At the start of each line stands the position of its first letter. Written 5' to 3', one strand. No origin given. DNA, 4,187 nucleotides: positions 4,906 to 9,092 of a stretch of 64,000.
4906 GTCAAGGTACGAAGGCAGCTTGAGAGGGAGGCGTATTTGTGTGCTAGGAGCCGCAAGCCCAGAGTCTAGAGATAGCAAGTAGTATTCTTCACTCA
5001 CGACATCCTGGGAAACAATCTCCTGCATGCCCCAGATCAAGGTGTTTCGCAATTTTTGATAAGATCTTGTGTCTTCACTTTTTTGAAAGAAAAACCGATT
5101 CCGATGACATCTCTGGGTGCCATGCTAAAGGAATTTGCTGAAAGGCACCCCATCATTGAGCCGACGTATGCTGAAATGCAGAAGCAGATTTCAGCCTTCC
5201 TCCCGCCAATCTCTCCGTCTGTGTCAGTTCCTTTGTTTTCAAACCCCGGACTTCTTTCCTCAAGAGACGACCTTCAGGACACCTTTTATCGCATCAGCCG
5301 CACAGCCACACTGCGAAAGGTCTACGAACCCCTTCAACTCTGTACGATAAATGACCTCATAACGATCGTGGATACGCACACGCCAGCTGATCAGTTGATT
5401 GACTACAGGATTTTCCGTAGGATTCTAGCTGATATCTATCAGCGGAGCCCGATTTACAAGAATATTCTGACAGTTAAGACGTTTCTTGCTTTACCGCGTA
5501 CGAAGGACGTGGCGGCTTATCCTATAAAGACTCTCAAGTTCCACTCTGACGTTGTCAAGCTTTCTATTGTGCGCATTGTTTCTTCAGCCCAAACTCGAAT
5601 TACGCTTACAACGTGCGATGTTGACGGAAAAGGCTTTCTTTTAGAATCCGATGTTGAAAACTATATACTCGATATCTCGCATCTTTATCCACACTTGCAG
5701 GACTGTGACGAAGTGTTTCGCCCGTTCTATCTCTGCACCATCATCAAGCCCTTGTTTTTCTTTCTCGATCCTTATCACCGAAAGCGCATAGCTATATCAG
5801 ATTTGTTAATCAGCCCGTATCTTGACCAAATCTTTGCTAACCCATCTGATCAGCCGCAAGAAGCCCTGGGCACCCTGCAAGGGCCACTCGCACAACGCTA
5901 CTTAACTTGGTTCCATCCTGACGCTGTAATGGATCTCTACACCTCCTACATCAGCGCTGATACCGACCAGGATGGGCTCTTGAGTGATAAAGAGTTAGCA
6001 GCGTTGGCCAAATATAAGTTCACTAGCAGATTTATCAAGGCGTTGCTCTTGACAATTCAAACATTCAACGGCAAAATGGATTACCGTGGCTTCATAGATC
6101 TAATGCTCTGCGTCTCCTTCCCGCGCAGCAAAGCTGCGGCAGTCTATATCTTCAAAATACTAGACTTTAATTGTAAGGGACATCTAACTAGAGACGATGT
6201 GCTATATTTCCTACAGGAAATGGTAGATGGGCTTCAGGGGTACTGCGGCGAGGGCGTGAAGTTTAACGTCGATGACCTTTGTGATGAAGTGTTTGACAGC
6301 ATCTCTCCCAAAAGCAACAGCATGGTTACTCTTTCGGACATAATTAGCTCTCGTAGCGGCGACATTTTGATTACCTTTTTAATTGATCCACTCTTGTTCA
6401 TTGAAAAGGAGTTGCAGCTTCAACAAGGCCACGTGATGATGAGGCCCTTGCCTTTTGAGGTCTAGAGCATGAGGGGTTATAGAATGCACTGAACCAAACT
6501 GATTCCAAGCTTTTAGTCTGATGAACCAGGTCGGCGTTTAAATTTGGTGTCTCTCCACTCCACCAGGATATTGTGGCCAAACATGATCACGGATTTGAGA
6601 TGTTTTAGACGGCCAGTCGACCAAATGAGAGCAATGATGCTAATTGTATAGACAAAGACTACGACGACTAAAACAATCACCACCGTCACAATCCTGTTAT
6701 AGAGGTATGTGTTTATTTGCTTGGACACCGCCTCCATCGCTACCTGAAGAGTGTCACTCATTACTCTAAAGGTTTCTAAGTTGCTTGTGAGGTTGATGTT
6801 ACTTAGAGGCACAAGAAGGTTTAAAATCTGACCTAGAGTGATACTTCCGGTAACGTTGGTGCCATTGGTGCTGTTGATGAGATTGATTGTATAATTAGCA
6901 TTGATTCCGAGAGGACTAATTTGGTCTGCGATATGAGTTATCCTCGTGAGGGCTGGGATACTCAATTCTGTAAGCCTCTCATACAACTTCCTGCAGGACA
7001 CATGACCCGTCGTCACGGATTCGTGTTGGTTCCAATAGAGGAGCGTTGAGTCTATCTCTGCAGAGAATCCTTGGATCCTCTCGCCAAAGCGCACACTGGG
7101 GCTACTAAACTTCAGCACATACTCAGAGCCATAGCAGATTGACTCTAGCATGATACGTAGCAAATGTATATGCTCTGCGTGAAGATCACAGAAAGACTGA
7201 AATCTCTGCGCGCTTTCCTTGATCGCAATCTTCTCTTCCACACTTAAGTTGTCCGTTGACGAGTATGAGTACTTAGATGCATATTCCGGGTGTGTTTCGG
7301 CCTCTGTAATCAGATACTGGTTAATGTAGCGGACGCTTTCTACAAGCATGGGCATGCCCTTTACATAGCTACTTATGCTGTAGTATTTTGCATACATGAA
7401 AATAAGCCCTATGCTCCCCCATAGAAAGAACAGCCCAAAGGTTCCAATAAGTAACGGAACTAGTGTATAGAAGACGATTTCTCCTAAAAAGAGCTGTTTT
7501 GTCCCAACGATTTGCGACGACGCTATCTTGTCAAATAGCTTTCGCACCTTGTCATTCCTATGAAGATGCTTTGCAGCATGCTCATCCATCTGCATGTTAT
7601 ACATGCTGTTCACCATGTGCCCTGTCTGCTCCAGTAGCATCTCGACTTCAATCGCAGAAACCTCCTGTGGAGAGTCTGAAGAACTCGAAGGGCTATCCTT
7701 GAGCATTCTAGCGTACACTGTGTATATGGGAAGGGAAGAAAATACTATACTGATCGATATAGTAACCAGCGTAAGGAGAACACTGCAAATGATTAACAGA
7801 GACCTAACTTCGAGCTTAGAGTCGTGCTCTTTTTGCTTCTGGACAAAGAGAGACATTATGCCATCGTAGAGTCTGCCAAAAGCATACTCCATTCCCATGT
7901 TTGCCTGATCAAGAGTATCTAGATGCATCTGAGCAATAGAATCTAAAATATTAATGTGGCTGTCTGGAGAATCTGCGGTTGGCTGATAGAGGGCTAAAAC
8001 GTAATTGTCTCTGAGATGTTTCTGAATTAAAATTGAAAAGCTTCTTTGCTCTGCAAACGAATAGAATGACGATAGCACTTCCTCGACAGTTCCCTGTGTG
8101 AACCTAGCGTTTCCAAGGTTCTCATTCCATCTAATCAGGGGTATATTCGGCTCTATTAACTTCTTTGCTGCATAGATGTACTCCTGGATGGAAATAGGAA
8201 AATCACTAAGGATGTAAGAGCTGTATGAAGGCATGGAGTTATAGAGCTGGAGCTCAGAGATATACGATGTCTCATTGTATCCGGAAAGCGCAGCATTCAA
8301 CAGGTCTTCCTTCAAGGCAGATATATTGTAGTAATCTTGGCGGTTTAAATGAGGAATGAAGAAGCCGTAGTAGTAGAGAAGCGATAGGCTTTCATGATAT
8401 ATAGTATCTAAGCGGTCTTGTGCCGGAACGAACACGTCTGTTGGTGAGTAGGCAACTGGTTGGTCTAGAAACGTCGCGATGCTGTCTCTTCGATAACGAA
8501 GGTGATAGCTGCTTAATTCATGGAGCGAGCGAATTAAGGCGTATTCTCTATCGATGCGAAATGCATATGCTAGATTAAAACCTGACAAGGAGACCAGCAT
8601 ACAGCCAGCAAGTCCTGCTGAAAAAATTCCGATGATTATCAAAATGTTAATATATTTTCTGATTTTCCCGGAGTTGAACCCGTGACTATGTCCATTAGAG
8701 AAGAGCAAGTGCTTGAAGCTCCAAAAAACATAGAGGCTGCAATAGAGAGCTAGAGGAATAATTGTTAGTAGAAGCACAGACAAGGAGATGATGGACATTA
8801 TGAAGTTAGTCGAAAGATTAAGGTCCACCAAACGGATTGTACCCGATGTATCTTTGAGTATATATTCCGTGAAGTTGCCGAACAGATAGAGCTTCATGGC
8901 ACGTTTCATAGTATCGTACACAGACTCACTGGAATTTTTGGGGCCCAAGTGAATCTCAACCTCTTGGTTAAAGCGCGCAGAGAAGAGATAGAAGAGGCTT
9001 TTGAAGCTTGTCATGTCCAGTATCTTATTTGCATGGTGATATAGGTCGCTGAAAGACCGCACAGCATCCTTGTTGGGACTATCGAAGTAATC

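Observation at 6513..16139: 3208-aa polytopic membrane giant with no recognisable catalytic motif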

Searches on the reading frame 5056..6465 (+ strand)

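Call 29: search_protein_families(library=pfam, proteins=[window:5056-6465:+], max_evalue=0.001)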
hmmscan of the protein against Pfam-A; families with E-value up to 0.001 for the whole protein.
window:5056-6465:+ (469 aa): 4 families
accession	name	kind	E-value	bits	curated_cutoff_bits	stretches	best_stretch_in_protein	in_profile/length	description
PF13499.12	EF-hand_7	-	9.7e-10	39.1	30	1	364-429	6-62/67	EF-hand domain pair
PF13405.12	EF-hand_6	-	1.5e-06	27.8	25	0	364-388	4-28/30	EF-hand domain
PF00036.39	EF-hand_1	-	6.9e-05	22.6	25.4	0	365-388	5-28/29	EF hand domain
PF17958.7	EF-hand_13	-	0.00038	20.6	22.6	0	189-256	12-81/90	EF-hand domain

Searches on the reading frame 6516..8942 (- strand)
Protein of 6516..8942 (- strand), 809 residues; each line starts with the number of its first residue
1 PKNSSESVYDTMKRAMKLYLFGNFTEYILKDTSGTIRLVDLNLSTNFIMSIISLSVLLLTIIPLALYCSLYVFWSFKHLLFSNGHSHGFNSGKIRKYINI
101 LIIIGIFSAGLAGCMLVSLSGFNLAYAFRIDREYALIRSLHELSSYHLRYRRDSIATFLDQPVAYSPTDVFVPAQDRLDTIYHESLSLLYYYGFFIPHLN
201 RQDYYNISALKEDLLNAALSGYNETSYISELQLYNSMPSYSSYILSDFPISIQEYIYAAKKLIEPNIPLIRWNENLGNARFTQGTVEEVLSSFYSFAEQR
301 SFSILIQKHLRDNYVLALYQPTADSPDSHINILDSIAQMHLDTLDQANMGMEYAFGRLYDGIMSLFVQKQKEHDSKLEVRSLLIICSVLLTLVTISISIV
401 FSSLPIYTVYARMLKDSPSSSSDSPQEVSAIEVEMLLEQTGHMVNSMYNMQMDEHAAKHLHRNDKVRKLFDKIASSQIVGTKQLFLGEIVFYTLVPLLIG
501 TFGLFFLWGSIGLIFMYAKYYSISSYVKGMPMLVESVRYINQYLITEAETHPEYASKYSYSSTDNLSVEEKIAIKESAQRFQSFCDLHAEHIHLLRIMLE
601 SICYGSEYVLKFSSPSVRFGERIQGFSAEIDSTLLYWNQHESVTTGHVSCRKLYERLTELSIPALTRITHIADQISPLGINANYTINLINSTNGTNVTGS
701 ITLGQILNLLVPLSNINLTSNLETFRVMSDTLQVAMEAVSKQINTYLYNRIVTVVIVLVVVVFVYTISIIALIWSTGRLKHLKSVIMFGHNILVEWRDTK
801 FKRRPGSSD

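Call 56: search_solved_structures(query=A4, max_evalue=10)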
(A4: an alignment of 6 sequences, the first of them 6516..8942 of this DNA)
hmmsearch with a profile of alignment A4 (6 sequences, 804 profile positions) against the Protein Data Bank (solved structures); distinct sequences matched with E-value up to 10: 2.
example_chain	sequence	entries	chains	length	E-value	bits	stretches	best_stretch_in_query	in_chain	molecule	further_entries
8iu2_R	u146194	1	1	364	0.97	10.7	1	49-112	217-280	Long-wave-sensitive opsin 1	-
6lb7_A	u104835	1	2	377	1.9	9.7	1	694-751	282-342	Calcium uptake protein 1, mitochondrial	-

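Call 62: predict_structure(alignment_id=A4)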
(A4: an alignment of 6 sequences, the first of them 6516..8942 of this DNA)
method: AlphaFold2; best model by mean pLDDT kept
length: 809 residues; sequences in the alignment: 6
mean_pLDDT: 41.8   pTM: 0.38
mean pLDDT of the five models: 41.8, 41.3, 38.0, 37.9, 37.0
residues with pLDDT >= 90: 0; 70-90: 0; 50-70: 109; < 50: 700
segments of 3 or more residues with pLDDT < 50: 1-149, 152-156, 158-212, 221-299, 301-309, 312-339, 342-344, 352-387, 392-425, 427-457, 461-467, 470-498, 510-529, 553-565, 567-573, 600-722, 728-732, 770-809
pLDDT, mean of each block of 10 residues (from residue 1): 37 34 32 30 33 38 38 32 29 37 45 45 43 45 48 48 39 39 40 35 36 50 39 36 30 34 35 35 44 46 48 45 41 46 49 48 48 44 48 47 40 38 43 43 41 47 49 43 40 47 50 46 45 51 57 45 44 51 52 51 41 33 29 31 37 40 34 33 35 36 41 42 50 50 51 53 51 42 38 41 37
secondary structure, 60 per line:
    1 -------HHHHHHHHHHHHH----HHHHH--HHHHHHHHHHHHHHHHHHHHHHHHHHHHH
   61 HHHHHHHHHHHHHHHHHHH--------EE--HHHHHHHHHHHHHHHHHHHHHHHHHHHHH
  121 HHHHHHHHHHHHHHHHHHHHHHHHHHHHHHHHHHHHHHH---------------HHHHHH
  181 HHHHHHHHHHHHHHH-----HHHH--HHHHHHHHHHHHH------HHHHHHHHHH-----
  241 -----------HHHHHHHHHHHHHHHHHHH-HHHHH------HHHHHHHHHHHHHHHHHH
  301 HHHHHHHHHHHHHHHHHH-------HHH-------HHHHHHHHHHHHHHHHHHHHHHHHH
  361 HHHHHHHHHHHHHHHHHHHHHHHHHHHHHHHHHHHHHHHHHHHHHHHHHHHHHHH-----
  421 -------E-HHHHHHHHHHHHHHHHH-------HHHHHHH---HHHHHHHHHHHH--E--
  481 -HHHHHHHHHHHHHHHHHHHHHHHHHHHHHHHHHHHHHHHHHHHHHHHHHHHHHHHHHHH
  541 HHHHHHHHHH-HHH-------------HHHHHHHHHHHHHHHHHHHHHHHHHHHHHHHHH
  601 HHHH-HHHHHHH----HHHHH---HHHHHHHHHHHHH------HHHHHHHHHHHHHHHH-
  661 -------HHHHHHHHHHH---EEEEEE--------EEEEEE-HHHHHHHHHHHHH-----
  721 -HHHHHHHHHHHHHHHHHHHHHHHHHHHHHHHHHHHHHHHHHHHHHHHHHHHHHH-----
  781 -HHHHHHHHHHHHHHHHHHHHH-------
elements in order (helices of 4 or more, strands of 3 or more residues): H8-20 H25-29 H32-79 H92-159 H175-195 H201-204 H207-219 H226-235 H252-270 H272-276 H283-318 H336-415 H430-446 H454-460 H464-475 H482-550 H568-604 H606-612 H617-621 H625-637 H644-659 H668-678 E682-687 E696-701 H703-715 H722-775 H782-802
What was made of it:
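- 7737..8651 (-): Cassette 3: TM13 (aa 2497-2519), acidic domain S5 (aa 2520-2780), TM14 (aa 2781-2801). Long helices continuous with the TMs in the low-confidence model (call 62).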

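Call 64: fold_search(model_id=the predicted structure, library=pdb)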
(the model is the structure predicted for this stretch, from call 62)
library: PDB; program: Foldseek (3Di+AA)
matches with E <= 10: 445; with E <= 0.001: 0
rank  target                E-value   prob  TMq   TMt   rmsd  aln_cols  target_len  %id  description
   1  8w20_A                1.1e-01  0.21  0.10  0.11  57.8       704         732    9  Umb1 umbrella toxin particle (released 2024-04-17)
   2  7uw5_A                2.6e-01  0.07  0.08  0.08  46.9       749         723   12  EcMscK G924S mutant in a closed conformation (released 2022-11-23)
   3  3edv_A                3.4e-01  0.20  0.10  0.19  54.0       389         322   10  Crystal Structure of Repeats 14-16 of Beta2-Spectrin (released 2009-01-20)
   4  5i6r                  3.6e-01  0.28  0.12  0.22  54.0       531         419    9  Crystal Structure of srGAP2 F-BARx WT Form-1 (released 2017-08-30)
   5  8c5v_I                3.7e-01  0.11  0.10  0.14  92.4       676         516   11  Chemotaxis core signalling unit from E protein lysed E. coli cells (released 2023-09-13)
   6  8omv_D                3.9e-01  0.18  0.09  0.11  45.9       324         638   12  Crystal structure of the constitutively active S117E/S181E mutant of human IKK2 (released 2024-04-10)
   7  9fqr_By               4.5e-01  0.20  0.12  0.21  69.2       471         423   11  96-nm repeat of axonemal doublet microtubules from bovine sperm (released 2025-03-26)
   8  9cpb_6B               4.7e-01  0.13  0.09  0.17  60.5       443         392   12  Atomic model of bovine Fallopian tube cilia doublet microtubule (48-nm periodicity) (released 2024-10-30)
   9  7v5c_A                5.1e-01  0.08  0.07  0.09  38.7       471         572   11  Cryo-EM structure of the mouse ABCB9 (ADP.BeF3-bound) (released 2022-10-19)
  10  9qe0_A                5.1e-01  0.04  0.08  0.05  78.5       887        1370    9  Neobacillus vireti Wadjet-II JetABC dimer (released 2025-06-25)
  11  8omv_C                5.3e-01  0.20  0.10  0.12  45.8       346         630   12  Crystal structure of the constitutively active S117E/S181E mutant of human IKK2 (released 2024-04-10)
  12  5j1i_B                5.6e-01  0.12  0.08  0.17  54.0       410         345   10  Structure of the spectrin repeats 7, 8, and 9 of the plakin domain of plectin (released 2016-07-20)
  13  7rtt_B                6.1e-01  0.08  0.06  0.11  36.3       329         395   12  Cryo-EM structure of a TTYH2 cis-dimer (released 2021-08-25)
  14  9krl                  6.1e-01  0.04  0.08  0.07  45.1       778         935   10  Cryo-EM structure of human ABCC4 (cAMP-bound) (released 2025-09-24)
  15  9b03_G                6.7e-01  0.09  0.09  0.14  32.7       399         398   10  INF2 in the Middle of F-Actin (Up state) (released 2024-05-29)
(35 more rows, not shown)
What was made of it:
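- On Known channel/transporter superfamilies (voltage-gated-like, ABC, P-type, RND/SSD, MFS, TMEM16/OSCA, MscS): The MscK, ABC and TTYH rows in Foldseek have E>0.2 and TM-scores below 0.1 (call 64).
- Tried and rejected: Foldseek against PDB: best E 0.11, TM-score about 0.1 (call 64).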
